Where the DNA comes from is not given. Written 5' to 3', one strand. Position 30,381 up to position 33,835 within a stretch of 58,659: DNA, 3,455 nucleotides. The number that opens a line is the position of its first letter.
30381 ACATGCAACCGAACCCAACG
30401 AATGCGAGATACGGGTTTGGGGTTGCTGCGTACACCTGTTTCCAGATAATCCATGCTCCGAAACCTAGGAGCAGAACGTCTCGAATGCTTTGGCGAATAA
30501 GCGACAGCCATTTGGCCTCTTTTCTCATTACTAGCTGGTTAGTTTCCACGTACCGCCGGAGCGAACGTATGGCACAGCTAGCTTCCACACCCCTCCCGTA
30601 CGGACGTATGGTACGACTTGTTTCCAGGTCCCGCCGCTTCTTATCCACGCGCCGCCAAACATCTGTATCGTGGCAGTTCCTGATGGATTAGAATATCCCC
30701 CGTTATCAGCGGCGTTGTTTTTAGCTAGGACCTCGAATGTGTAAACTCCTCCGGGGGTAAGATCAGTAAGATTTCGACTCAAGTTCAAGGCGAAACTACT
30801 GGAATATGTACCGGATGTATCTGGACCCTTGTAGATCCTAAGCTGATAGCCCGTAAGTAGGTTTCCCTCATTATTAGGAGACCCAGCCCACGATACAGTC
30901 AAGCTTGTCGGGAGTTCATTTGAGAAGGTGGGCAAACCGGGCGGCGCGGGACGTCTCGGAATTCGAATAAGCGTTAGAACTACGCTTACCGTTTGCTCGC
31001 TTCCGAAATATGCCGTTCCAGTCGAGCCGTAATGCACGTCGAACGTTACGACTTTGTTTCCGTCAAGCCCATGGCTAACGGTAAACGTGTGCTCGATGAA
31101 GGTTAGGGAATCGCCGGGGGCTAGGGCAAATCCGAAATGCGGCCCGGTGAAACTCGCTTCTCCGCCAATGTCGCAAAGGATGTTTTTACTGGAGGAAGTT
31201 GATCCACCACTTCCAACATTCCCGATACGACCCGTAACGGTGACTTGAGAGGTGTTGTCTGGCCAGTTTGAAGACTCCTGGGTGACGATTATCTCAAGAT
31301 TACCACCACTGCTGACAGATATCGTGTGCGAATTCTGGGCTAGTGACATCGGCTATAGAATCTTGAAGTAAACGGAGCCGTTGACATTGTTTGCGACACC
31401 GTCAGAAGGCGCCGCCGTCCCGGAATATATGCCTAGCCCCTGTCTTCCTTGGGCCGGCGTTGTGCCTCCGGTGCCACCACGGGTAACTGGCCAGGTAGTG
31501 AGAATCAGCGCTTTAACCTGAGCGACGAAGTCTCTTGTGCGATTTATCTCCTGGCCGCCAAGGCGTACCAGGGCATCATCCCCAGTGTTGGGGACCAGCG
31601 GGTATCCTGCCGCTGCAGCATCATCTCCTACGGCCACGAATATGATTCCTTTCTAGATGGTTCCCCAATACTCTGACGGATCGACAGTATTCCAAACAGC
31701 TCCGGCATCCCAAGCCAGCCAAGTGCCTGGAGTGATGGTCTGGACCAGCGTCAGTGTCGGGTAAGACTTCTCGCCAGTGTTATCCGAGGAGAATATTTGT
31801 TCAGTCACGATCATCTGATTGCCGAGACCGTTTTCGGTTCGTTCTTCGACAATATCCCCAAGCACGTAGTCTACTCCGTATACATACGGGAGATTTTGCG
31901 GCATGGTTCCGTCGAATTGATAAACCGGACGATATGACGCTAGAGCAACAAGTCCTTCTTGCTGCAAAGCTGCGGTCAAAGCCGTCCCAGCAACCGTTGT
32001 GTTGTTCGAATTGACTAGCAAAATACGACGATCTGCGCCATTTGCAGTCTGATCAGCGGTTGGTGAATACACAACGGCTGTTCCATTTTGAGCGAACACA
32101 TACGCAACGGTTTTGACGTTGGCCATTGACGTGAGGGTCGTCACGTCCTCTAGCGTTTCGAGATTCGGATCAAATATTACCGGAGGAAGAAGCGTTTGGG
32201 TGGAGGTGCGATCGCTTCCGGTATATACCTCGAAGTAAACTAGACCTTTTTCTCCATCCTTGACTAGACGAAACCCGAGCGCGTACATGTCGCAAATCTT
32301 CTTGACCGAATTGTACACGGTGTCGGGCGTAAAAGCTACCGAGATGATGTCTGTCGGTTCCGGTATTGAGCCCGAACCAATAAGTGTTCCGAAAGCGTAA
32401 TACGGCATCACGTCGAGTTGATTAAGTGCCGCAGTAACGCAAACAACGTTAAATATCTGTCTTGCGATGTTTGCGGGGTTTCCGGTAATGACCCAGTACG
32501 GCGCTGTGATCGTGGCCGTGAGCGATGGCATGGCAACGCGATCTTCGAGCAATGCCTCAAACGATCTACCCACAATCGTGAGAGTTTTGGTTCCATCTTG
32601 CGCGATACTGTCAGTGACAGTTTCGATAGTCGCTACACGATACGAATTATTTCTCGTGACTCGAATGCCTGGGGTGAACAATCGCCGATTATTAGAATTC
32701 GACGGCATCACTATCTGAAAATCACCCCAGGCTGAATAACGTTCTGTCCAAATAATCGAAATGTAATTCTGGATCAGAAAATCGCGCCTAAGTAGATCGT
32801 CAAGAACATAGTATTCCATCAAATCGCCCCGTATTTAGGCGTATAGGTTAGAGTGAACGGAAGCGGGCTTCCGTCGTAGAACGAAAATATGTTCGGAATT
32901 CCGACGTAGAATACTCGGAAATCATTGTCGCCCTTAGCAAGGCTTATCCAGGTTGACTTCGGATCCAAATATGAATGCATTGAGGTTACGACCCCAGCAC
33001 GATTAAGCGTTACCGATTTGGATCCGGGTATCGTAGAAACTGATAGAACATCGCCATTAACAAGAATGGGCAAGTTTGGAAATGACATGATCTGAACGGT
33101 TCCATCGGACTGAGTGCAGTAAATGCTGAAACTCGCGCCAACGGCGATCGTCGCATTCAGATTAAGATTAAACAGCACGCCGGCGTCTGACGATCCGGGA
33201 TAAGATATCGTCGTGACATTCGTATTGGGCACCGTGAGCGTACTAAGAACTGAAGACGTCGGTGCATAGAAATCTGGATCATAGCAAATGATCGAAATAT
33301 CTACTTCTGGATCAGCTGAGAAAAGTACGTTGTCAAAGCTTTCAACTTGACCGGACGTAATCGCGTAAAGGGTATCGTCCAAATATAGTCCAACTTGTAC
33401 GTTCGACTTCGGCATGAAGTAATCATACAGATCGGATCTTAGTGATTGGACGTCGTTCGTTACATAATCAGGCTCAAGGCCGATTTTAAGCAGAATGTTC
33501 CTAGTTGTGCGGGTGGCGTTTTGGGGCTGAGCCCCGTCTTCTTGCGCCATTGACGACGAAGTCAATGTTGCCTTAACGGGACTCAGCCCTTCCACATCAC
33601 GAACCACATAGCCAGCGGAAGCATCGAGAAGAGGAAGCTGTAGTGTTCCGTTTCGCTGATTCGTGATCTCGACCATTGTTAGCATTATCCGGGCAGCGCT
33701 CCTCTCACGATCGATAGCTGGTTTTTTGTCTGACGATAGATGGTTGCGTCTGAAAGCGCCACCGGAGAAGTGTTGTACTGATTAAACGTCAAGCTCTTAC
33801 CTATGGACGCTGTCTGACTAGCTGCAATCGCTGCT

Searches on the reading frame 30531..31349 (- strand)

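Call 64: search_protein_families(library=phrogs, proteins=[window:30531-31349:-], max_evalue=0.001)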
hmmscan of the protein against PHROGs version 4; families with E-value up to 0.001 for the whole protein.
window:30531-31349:- (272 aa): 4 families
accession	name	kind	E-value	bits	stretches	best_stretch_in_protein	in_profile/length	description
phrog_6977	-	tail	1.2e-23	85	1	38-271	55-283/284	minor tail protein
phrog_372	-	tail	8.4e-12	45.6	1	8-133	5-131/743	tail protein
phrog_23968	-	tail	1.1e-06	28.2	1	85-227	90-228/689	minor tail protein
phrog_18627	-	tail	0.0001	22.7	1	15-133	11-127/317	tail protein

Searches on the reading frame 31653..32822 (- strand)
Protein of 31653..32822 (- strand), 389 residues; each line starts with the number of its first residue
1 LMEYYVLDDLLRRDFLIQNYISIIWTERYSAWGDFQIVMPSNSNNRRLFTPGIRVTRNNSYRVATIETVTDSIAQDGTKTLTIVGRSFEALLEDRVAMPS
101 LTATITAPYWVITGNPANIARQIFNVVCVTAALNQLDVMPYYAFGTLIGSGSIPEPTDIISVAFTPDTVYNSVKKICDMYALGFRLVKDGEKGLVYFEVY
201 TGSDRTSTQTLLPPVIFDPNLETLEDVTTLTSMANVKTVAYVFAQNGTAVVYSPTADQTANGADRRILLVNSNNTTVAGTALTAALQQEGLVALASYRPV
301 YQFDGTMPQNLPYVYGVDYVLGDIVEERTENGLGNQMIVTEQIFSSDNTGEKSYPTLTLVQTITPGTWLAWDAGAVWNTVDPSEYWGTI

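Call 64: search_protein_families(library=phrogs, proteins=[window:31653-32822:-], max_evalue=0.001)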
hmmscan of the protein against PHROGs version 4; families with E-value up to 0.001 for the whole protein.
window:31653-32822:- (389 aa): 1 family
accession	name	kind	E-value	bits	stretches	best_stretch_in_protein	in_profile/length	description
phrog_538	-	tail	8.2e-78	263.6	1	1-372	28-388/684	minor tail protein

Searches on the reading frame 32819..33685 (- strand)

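Call 64: search_protein_families(library=phrogs, proteins=[window:32819-33685:-], max_evalue=0.001)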
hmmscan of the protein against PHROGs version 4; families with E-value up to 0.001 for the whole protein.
window:32819-33685:- (288 aa): 1 family
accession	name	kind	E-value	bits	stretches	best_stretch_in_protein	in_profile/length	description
phrog_33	-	tail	1.9e-24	87.7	1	19-286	53-278/651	distal tail protein Dit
